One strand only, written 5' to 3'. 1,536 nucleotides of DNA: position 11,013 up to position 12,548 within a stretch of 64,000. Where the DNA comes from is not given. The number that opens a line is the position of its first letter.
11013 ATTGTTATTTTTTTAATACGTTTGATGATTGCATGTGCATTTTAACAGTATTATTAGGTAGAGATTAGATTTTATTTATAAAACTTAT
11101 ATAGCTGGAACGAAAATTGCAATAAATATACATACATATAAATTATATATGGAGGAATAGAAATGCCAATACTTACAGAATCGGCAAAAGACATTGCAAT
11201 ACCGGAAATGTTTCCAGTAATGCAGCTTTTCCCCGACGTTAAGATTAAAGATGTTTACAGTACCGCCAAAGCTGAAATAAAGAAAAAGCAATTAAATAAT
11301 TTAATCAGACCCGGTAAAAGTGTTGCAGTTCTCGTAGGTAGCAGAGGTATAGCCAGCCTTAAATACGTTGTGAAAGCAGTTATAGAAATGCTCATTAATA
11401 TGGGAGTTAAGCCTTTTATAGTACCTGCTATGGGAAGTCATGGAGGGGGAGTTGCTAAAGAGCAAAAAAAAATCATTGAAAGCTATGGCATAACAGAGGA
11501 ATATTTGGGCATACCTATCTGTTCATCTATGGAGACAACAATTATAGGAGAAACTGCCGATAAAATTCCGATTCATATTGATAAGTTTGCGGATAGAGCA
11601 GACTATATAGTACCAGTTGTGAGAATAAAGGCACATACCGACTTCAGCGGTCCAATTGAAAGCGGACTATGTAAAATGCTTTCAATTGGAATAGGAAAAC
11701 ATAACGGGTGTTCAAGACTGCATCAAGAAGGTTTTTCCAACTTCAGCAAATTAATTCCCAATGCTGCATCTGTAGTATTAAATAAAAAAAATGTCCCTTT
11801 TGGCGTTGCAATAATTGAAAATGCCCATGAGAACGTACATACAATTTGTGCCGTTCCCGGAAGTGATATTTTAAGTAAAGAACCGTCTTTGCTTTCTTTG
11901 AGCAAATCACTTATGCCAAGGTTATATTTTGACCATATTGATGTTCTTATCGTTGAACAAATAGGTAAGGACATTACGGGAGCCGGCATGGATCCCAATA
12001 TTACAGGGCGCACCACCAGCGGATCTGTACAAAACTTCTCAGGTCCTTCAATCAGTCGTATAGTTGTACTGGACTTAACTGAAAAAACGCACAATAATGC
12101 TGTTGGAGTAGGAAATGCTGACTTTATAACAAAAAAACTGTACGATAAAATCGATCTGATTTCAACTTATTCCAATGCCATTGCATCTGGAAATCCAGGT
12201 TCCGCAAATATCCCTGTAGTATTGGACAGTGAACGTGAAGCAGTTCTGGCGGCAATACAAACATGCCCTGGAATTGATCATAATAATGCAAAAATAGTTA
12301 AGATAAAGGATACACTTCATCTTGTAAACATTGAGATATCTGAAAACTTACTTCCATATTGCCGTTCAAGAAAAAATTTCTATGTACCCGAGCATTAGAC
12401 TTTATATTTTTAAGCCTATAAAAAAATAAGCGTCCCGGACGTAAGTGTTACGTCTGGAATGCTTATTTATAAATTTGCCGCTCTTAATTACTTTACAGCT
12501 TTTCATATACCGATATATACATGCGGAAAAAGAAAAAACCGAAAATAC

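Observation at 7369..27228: Candidate undescribed pathway: sigma54-controlled CoA-dependent radical deoxygenation of a polyhydroxy acid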

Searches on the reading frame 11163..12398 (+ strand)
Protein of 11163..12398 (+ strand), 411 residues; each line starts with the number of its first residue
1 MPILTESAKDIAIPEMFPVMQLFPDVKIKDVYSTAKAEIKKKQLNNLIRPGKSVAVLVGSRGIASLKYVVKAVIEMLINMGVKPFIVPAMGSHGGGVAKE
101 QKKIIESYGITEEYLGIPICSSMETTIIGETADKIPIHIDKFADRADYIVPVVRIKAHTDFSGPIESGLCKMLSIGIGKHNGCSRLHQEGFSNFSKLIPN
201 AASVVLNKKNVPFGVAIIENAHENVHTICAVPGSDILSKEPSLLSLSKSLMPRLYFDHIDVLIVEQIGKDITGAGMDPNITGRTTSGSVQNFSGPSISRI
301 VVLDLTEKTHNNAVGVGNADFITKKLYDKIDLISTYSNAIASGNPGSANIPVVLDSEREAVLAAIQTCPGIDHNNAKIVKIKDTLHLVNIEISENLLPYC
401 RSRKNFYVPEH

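Call 3: search_protein_families(library=ncbifam, proteins=[window:11163-12398:+], max_evalue=0.00001)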
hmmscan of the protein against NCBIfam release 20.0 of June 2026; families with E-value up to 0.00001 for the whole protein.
window:11163-12398:+ (411 aa): 2 families
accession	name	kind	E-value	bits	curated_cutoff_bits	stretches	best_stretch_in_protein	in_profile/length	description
NF052515.1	NPN_iso_grp_22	equivalog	1e-150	502.1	400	1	13-399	1-388/392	nickel pincer cofactor-dependent isomerase, group 22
NF052593.1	NPN_racem_MAR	equivalog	2.5e-08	32.9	500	1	29-192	36-200/415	nickel-dependent malate racemase, LarAH6 family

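Call 13: search_protein_families(library=pfam, proteins=[window:11163-12398:+], max_evalue=0.001)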
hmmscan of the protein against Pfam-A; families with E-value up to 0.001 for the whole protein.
window:11163-12398:+ (411 aa): 1 family
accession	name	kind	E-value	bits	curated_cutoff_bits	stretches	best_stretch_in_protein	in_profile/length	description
PF09861.14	Lar_N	-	1.8e-07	31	23.3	1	38-189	41-194/204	Lactate racemase N-terminal domain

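Call 16: search_solved_structures(query=window:11163-12398:+, max_evalue=0.01, show_alignments=1)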
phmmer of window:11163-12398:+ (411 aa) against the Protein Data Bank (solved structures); distinct sequences matched with E-value up to 0.01: 0.

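Call 30: search_solved_structures(query=window:11163-12398:+, max_evalue=10, show_alignments=2)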
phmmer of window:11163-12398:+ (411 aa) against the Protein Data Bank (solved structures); distinct sequences matched with E-value up to 10: 1.
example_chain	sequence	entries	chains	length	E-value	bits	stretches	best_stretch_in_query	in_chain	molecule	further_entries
5yfp_D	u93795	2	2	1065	0.46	12.9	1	188-256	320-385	Exocyst complex component SEC8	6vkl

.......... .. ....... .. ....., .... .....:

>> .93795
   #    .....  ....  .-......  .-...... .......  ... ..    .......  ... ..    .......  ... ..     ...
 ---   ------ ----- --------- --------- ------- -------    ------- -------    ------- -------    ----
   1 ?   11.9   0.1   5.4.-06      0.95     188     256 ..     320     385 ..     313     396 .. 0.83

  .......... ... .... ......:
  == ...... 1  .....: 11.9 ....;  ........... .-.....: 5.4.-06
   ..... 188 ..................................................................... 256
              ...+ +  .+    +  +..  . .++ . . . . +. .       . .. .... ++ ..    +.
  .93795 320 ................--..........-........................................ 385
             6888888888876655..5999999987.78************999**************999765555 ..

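Call 64: find_related_loci(query=window:11163-12398:+, collection=genome_contigs, flank=8000)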
Query window:11163-12398:+ (411 aa) in genome_contigs; peptide patterns used: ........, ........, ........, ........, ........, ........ (x = any residue, [..] = any of these).
326 stretches matched a pattern; 9 encode a relative of the query (tblastn E <= 1e-3); 9 distinct loci.
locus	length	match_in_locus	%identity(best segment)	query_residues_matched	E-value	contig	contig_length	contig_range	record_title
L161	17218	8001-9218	64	1-406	3e-172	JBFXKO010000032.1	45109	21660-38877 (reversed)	MAG: Sedimentibacter sp. isolate CA_2019_TPIn_77 NODE_2560_length_45109_cov_8.478836_TPIn, whole genome shotgun sequence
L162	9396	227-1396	39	16-405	5e-91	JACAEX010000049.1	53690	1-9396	MAG: Syntrophaceae bacterium isolate L.E.D.62 k119_276740, whole genome shotgun sequence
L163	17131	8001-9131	40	15-393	4e-88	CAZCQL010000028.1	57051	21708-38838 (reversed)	MAG TPA_asm: uncultured Bacteroides sp. isolate binchicken_co275_179 genome assembly, contig: NODE_449_length_57051_cov_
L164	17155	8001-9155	42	13-397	4e-86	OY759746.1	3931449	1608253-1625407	MAG: Spirochaetia bacterium isolate 37a8ee1d-4d30-4a0d-bbf4-d03c19003557 genome assembly, chromosome: 1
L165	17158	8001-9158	40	10-397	4e-85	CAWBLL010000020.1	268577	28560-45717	MAG: uncultured Bacteroidales bacterium isolate MFD02416.bin.1.315 genome assembly, contig: contig_66604, whole genome s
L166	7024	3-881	40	111-403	2e-66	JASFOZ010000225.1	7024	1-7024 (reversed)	MAG: Desulfarculaceae bacterium isolate D0819M20remetaG_Bin_142 D0819M20remetaG_FD_scaffold_1563_c1, whole genome shotgu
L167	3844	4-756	41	143-393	5e-55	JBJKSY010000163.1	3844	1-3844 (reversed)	MAG: Cyclobacteriaceae bacterium isolate Bin_94 S1Ck127_1676697_flag_0_multi_4.9892_len_3844, whole genome shotgun seque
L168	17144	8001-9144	40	15-397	5e-77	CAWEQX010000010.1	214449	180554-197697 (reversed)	MAG: uncultured Actinomycetota bacterium isolate MFD01721.bin.1.203 genome assembly, contig: contig_29910, whole genome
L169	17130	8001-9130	40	19-397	1e-75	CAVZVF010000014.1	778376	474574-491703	MAG: uncultured Bacteroidales bacterium isolate MFD02416.bin.2.232 genome assembly, contig: contig_44449, whole genome s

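Call 67: search_protein_families(library=ncbifam, proteins=[L163:9187-10542:+, L163:10542-11558:+, L165:9281-10585:+, L165:10588-11583:+, L165:6594-7931:+, L168:9170-10522:+, L168:10519-11475:+, L164:5275-6591:+, L164:6524-7975:+, L161:3194-6733:+], max_evalue=1e-8)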
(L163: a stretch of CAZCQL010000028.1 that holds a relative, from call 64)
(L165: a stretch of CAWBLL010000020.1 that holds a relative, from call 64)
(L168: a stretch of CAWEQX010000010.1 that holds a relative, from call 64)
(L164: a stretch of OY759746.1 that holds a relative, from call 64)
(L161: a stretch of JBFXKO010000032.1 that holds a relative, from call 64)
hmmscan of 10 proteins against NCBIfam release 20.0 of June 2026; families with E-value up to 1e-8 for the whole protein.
L163:9187-10542:+ (451 aa): 3 families
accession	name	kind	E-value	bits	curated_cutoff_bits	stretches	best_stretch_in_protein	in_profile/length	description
NF047819.1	ThrnKinDtnkGamma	equivalog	6.9e-111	371.1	450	1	33-450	2-417/422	D-threonate kinase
NF043035.1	OxoTetrKin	equivalog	4.6e-52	177.3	350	1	36-444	4-415/418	3-oxo-tetronate kinase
NF042436.1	OxoIsoapKin_OiaK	equivalog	5.4e-20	71.5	700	1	38-445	15-449/451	3-oxo-isoapionate kinase OiaK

L163:10542-11558:+ (338 aa): 7 families
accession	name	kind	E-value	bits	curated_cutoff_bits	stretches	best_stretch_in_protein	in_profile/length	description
NF002891.0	PRK03371.1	equivalog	1.7e-123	412.1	583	1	11-332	4-325/326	D-threonate 4-phosphate dehydrogenase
TIGR00557.1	pdxA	equivalog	4.2e-110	368.1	290.35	1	12-330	2-317/320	4-hydroxythreonine-4-phosphate dehydrogenase PdxA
NF002992.0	PRK03743.1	equivalog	2.7e-106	355.6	470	1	11-330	6-325/333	4-hydroxythreonine-4-phosphate dehydrogenase PdxA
NF003699.0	PRK05312.1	equivalog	4e-91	305.9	378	1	11-335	6-335/340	4-hydroxythreonine-4-phosphate dehydrogenase PdxA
NF002744.0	PRK02746.1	equivalog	5.5e-82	275.7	425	1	6-335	6-342/346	4-hydroxythreonine-4-phosphate dehydrogenase PdxA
NF002520.0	PRK01909.1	equivalog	1.8e-72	244.4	476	1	7-334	3-324/329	4-hydroxythreonine-4-phosphate dehydrogenase PdxA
NF003040.0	PRK03946.1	equivalog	1e-62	212.4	376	1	12-332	4-303/307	4-hydroxythreonine-4-phosphate dehydrogenase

L165:9281-10585:+ (434 aa): 3 families
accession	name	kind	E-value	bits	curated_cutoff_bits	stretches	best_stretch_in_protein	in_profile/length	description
NF047819.1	ThrnKinDtnkGamma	equivalog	2.3e-97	326.5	450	1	14-430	2-416/422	D-threonate kinase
NF043035.1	OxoTetrKin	equivalog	2.3e-54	184.9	350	1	15-423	2-413/418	3-oxo-tetronate kinase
NF042436.1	OxoIsoapKin_OiaK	equivalog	1.8e-12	46.7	700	1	18-420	14-443/451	3-oxo-isoapionate kinase OiaK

L165:10588-11583:+ (331 aa): 7 families
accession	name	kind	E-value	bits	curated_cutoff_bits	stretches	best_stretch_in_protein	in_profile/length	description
NF002891.0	PRK03371.1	equivalog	5.4e-130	433.4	583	1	8-330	4-326/326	D-threonate 4-phosphate dehydrogenase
TIGR00557.1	pdxA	equivalog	1.3e-108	363.3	290.35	1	11-330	4-320/320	4-hydroxythreonine-4-phosphate dehydrogenase PdxA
NF002992.0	PRK03743.1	equivalog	2.2e-101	339.4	470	1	5-330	3-328/333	4-hydroxythreonine-4-phosphate dehydrogenase PdxA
NF003699.0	PRK05312.1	equivalog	3.7e-93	312.5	378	1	11-331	9-334/340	4-hydroxythreonine-4-phosphate dehydrogenase PdxA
NF002744.0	PRK02746.1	equivalog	5.6e-81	272.4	425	1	11-330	14-340/346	4-hydroxythreonine-4-phosphate dehydrogenase PdxA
NF002520.0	PRK01909.1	equivalog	5.9e-68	229.6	476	1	9-331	8-324/329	4-hydroxythreonine-4-phosphate dehydrogenase PdxA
NF003040.0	PRK03946.1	equivalog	1.1e-61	208.9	376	1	11-329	6-303/307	4-hydroxythreonine-4-phosphate dehydrogenase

L165:6594-7931:+ (445 aa): 7 families
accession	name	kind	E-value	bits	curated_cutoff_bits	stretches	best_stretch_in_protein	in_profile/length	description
TIGR00791.1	gntP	subfamily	1.1e-81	275.2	292.75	1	4-444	3-439/439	gluconate:H+ symporter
NF007332.0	PRK09821.1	equivalog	3.5e-70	237.2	524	1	3-444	6-454/454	GntP family transporter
NF007781.0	PRK10472.1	equivalog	1.3e-56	192.4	625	1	2-440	5-441/446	gluconate transporter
NF007395.0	PRK09921.1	equivalog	1.2e-55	189.4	618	1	4-444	8-445/445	D-serine transporter DsdX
NF011560.0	PRK14984.1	equivalog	4.2e-55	187.8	744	1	5-444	5-438/438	gluconate transporter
NF007459.0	PRK10034.1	equivalog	1.5e-49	169.3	647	1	4-444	6-447/447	gluconate permease GntP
NF040536.2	export_ArsQ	equivalog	6.1e-14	51.7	480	1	27-411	27-368/400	arsinothricin export permease ArsQ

L168:9170-10522:+ (450 aa): 3 families
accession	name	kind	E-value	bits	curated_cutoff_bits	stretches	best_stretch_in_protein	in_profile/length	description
NF047819.1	ThrnKinDtnkGamma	equivalog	2.2e-57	194.9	450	1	30-447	2-418/422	D-threonate kinase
NF043035.1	OxoTetrKin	equivalog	8.4e-28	97.4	350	1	32-436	3-411/418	3-oxo-tetronate kinase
NF042436.1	OxoIsoapKin_OiaK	equivalog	5.9e-10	38.4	700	1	35-418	15-423/451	3-oxo-isoapionate kinase OiaK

L168:10519-11475:+ (318 aa): 7 families
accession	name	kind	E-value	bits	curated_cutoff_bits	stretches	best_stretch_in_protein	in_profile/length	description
TIGR00557.1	pdxA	equivalog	1.3e-104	350.2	290.35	1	2-317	2-319/320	4-hydroxythreonine-4-phosphate dehydrogenase PdxA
NF002992.0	PRK03743.1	equivalog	2.4e-92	309.7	470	1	1-316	6-326/333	4-hydroxythreonine-4-phosphate dehydrogenase PdxA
NF003699.0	PRK05312.1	equivalog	5.7e-89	298.8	378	1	3-317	8-332/340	4-hydroxythreonine-4-phosphate dehydrogenase PdxA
NF002891.0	PRK03371.1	equivalog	1.5e-86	290.7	583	1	1-317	4-325/326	D-threonate 4-phosphate dehydrogenase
NF002744.0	PRK02746.1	equivalog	2.3e-66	224.3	425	1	3-317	13-339/346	4-hydroxythreonine-4-phosphate dehydrogenase PdxA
NF003040.0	PRK03946.1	equivalog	1.1e-63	215.5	376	1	2-316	4-302/307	4-hydroxythreonine-4-phosphate dehydrogenase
NF002520.0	PRK01909.1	equivalog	3.8e-60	203.9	476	1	2-315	8-320/329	4-hydroxythreonine-4-phosphate dehydrogenase PdxA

L164:5275-6591:+ (438 aa): 2 families
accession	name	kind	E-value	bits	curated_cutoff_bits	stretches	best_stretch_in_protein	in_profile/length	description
TIGR01060.2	eno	equivalog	1.2e-138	462.3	300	1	16-432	1-421/425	phosphopyruvate hydratase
NF006223.0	PRK08350.1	equivalog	1.3e-14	54.2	624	1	74-160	49-136/341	hypothetical protein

L164:6524-7975:+ (483 aa): 2 families
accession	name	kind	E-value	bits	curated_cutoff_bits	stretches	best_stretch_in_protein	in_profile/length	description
NF041176.1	GlyK_Thmprot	equivalog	3.8e-66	224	550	1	53-474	2-391/397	glycerate 2-kinase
NF040791.1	gly_kin_Thpl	equivalog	5.9e-48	164.1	670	1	41-472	10-405/410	glycerate 2-kinase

L161:3194-6733:+ (1179 aa): 21 families
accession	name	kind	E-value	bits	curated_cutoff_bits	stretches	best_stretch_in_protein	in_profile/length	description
TIGR02176.1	pyruv_ox_red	equivalog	0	1901.3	911.35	1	7-1170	2-1166/1167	pyruvate:ferredoxin (flavodoxin) oxidoreductase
NF040682.1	PorA_Arch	equivalog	5.4e-62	209.9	550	1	7-386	4-375/387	pyruvate synthase subunit PorA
NF007201.0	PRK09622.1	equivalog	1.5e-58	198.7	590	1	6-393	10-389/405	2-oxoacid:ferredoxin oxidoreductase subunit alpha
NF006233.0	PRK08367.1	equivalog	1.7e-49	168.7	625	1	8-375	6-365/394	pyruvate ferredoxin oxidoreductase subunit alpha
NF006232.0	PRK08366.1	equivalog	3.1e-42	144.6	646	1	7-390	8-382/394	2-ketoisovalerate ferredoxin oxidoreductase subunit alpha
NF045764.1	PhenlGlyoxDHPadG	equivalog_domain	7.1e-36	123.5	700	1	9-369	5-366/398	NADH-dependent phenylglyoxylate dehydrogenase subunit alpha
NF008819.1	PRK11865.1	equivalog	2.4e-28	99.3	405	1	961-1140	95-277/300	pyruvate synthase subunit PorB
NF008818.0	PRK11864.1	subfamily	3e-27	95.5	405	1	962-1140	97-273/300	3-methyl-2-oxobutanoate dehydrogenase subunit beta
NF045791.1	OxalOxredalpha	equivalog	1.8e-26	93.1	500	1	11-386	9-379/395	oxalate oxidoreductase subunit alpha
TIGR02175.1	PorC_KorC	subfamily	4.6e-18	65.6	81.1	1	421-606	4-175/177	2-oxoacid:acceptor oxidoreductase, gamma subunit, pyruvate/2-ketoisovalerate family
TIGR03710.1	OAFO_sf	subfamily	4.5e-17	61.8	482.75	1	5-329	192-521/561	2-oxoacid:acceptor oxidoreductase subunit alpha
NF045792.1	OxalOxredbeta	equivalog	5.3e-17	61.8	590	1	962-1141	106-285/311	oxalate oxidoreductase subunit beta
NF045766.1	PhenlGlyoxDHPadI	equivalog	4.9e-15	55.2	700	1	963-1106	237-385/443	NADH-dependent phenylglyoxylate dehydrogenase subunit beta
NF006412.0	PRK08659.1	equivalog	1.3e-14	54.2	411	1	5-327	4-331/378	2-oxoacid:acceptor oxidoreductase subunit alpha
NF040683.1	PorC_Meth_Thtga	equivalog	2.1e-14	53.6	270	1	421-607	4-174/177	pyruvate synthase subunit PorC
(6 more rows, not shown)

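Call 71: find_related_loci(query=A1, collection=genome_contigs, flank=7000)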
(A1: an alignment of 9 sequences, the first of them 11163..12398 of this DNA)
Query A1 (411 aa) in genome_contigs; peptide patterns used: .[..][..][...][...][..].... (x = any residue, [..] = any of these).
600 stretches matched a pattern (row limit reached: there are more); 600 encode a relative of the query (tblastn E <= 1e-3); the best 80 are kept; 80 distinct loci.
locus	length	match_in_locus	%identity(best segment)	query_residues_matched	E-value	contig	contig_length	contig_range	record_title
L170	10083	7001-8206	53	4-408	4e-141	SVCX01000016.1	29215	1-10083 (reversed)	MAG: Clostridiales bacterium isolate SIG265 NODE_32464_length_29215_cov_2.567210, whole genome shotgun sequence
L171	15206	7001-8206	50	1-402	8e-133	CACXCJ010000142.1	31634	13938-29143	MAG: uncultured Lachnospiraceae bacterium isolate RUG11135 genome assembly, contig: RUG11135_asm_142, whole genome shotg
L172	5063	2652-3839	48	1-396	2e-118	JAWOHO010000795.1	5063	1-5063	MAG: Caldilinea sp. isolate CWP4-3.bin.175 k191_3767154, whole genome shotgun sequence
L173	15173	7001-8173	48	6-395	9e-117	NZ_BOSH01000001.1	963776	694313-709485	Paenibacillus sp. J2TS4 sequence01, whole genome shotgun sequence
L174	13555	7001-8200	46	10-411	1e-116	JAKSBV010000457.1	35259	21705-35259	MAG: Bacillota bacterium isolate MAG.222 k141_3518809, whole genome shotgun sequence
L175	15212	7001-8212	43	3-408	2e-112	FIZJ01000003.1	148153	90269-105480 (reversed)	uncultured Clostridia bacterium genome assembly, contig: 120, whole genome shotgun sequence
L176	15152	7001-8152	47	10-396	4e-112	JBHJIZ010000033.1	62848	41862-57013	MAG: Paracoccaceae bacterium isolate pac_S11C2576 S11Ck141_2060371, whole genome shotgun sequence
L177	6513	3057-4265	43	3-406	2e-111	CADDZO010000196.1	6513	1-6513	unidentified bacterium isolate 18 genome assembly, contig: NODE_9283_length_6513_cov_39.944566, whole genome shotgun seq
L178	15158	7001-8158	44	7-394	5e-110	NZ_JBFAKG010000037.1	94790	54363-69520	Saccharopolyspora sp. NPDC050389 NPDC050389_58_F4.ctg-0037, whole genome shotgun sequence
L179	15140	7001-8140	46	13-394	2e-109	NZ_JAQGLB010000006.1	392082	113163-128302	Saccharopolyspora indica strain KCTC 29208 NODE_6_length_392082_cov_25.673054, whole genome shotgun sequence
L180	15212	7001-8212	43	1-406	2e-109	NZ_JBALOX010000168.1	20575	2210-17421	Bacillus sp. JJ1521 JJ-1521_contig_170, whole genome shotgun sequence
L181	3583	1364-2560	44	1-401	4e-111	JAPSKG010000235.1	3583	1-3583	MAG: Domibacillus sp. isolate RH52_bin.013 NODE_21124_length_3583_cov_1.907986, whole genome shotgun sequence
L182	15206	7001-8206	44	1-406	5e-109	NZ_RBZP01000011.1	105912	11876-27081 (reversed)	Oceanobacillus halophilus strain DSM 23996 NODE_11_length_105912_cov_124.736, whole genome shotgun sequence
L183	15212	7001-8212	43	1-406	3e-108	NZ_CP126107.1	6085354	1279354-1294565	Neobacillus sp. SuZ13 chromosome, complete genome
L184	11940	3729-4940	43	1-406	4e-108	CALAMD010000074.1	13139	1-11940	MAG TPA_asm: uncultured Bacillaceae bacterium isolate SRR6713625_bin.20_CONCOCT_v1.1_MAG genome assembly, contig: ERZ794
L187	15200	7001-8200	43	1-402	3e-107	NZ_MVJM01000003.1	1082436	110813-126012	Halalkalibacter urbisdiaboli strain FJAT-45385 Scaffold3, whole genome shotgun sequence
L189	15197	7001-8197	43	1-401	9e-107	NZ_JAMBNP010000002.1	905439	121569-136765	Paenibacillus glycanilyticus strain MERTA38 NODE_2_, whole genome shotgun sequence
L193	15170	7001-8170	43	9-397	3e-106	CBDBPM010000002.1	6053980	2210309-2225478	MAG: Candidatus Poribacteria bacterium isolate 2ce76e30-9b7a-4682-b141-86baa08e5e2a genome assembly, contig: contig_2, w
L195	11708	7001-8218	42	1-408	2e-106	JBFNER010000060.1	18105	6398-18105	MAG: Neobacillus sp. isolate AA13 NODE_1207_length_18105_cov_13.944488, whole genome shotgun sequence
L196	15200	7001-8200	44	1-402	5e-106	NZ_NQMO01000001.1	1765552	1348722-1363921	Paenibacillus sp. XY044 Scaffold1_1, whole genome shotgun sequence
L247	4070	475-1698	41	1-408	7e-101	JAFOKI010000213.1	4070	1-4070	MAG: Eubacterium sp. isolate RGIG546 Dairy_cattle_Duodenum-4__c823985, whole genome shotgun sequence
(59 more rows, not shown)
